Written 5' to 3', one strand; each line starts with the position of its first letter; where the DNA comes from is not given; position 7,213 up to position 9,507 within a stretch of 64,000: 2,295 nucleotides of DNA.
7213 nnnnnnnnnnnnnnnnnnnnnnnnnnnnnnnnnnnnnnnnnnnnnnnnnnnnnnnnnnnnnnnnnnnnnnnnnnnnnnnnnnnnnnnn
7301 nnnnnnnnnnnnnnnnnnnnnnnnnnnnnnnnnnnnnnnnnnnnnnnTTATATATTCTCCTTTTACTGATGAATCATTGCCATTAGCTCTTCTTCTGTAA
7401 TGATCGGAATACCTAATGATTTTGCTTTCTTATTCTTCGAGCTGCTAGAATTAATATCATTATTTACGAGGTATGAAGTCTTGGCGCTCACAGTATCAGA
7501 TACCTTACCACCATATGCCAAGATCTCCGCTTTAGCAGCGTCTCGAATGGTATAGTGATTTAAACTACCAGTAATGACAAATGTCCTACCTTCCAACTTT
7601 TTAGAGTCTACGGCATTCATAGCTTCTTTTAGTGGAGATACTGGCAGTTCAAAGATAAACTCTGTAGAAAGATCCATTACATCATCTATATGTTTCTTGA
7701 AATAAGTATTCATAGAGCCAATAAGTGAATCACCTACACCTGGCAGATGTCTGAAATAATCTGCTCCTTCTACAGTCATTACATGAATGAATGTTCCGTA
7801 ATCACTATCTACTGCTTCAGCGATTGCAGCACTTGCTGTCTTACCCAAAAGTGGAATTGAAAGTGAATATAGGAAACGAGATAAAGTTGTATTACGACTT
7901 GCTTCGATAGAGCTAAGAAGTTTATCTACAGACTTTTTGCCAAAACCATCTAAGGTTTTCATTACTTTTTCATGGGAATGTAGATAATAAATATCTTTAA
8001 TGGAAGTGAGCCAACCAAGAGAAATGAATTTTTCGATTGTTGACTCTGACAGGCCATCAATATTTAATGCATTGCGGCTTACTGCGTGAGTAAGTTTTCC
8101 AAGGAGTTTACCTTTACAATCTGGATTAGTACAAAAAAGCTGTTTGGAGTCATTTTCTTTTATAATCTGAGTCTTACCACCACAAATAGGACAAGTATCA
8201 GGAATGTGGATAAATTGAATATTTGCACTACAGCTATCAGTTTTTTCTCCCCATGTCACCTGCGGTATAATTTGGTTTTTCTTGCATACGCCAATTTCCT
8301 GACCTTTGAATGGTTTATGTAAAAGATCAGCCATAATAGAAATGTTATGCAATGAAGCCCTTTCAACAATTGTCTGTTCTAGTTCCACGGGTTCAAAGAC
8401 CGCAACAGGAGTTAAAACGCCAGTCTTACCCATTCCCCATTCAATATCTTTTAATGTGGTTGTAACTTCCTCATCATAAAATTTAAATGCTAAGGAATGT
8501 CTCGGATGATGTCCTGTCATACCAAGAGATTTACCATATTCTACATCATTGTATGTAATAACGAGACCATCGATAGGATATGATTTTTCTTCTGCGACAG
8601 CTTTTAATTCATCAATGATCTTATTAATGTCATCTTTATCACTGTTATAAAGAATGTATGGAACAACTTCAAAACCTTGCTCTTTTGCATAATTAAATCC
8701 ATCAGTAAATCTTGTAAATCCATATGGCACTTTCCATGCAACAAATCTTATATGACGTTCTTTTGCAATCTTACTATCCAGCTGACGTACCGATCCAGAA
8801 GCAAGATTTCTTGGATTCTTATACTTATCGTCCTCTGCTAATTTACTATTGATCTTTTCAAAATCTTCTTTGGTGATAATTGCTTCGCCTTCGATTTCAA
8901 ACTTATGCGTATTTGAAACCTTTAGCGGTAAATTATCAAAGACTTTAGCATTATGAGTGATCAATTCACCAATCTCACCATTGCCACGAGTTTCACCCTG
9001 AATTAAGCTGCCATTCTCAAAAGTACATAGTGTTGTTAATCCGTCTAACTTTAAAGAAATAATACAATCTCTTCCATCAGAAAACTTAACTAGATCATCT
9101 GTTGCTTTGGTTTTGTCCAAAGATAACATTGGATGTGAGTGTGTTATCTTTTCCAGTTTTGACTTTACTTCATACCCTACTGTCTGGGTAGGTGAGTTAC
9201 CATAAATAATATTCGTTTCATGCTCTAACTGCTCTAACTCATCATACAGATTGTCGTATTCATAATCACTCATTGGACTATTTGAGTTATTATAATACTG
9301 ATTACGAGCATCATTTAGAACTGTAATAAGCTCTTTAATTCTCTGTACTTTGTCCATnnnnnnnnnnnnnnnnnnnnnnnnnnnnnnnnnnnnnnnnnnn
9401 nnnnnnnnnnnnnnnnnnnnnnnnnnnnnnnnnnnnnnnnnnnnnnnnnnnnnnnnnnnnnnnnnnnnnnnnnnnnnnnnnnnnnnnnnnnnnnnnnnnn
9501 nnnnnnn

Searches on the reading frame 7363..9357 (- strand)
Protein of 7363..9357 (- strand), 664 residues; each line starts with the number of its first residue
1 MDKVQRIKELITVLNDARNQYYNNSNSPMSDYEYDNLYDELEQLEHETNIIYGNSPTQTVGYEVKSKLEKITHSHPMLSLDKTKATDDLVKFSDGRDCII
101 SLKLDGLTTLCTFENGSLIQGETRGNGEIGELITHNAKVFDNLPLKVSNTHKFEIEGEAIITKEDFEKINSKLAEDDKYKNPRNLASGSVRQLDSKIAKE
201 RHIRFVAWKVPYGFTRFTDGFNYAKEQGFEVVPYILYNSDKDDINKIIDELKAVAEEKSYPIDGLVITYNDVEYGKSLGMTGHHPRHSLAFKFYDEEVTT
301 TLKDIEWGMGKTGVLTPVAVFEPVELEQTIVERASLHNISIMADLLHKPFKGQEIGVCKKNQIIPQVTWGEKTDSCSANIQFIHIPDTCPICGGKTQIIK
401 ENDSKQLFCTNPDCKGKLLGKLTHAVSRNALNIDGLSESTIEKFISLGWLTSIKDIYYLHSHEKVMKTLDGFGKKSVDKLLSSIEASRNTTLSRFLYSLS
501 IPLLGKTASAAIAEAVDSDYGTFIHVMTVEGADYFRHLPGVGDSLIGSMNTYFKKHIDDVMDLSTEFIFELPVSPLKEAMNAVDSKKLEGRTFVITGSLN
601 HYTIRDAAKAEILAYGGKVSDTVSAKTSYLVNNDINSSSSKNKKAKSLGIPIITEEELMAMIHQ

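Call 62: search_protein_families(library=phrogs, proteins=[window:7363-9357:-], max_evalue=0.00001)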
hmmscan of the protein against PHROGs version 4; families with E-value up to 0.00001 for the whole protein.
window:7363-9357:- (664 aa): 4 families
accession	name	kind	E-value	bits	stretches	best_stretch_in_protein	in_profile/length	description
phrog_3869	-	DNA, RNA and nucleotide metabolism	1.1e-179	600.1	1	2-663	4-654/656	NAD-dependent DNA ligase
phrog_3498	-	DNA, RNA and nucleotide metabolism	1.1e-48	167.2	1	383-661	3-252/256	NAD-dependent DNA ligase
phrog_3359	-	DNA, RNA and nucleotide metabolism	5.7e-45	155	1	14-367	8-319/325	NAD-dependent DNA ligase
phrog_2561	-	DNA, RNA and nucleotide metabolism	5.9e-07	30.9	1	585-662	86-160/167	DNA ligase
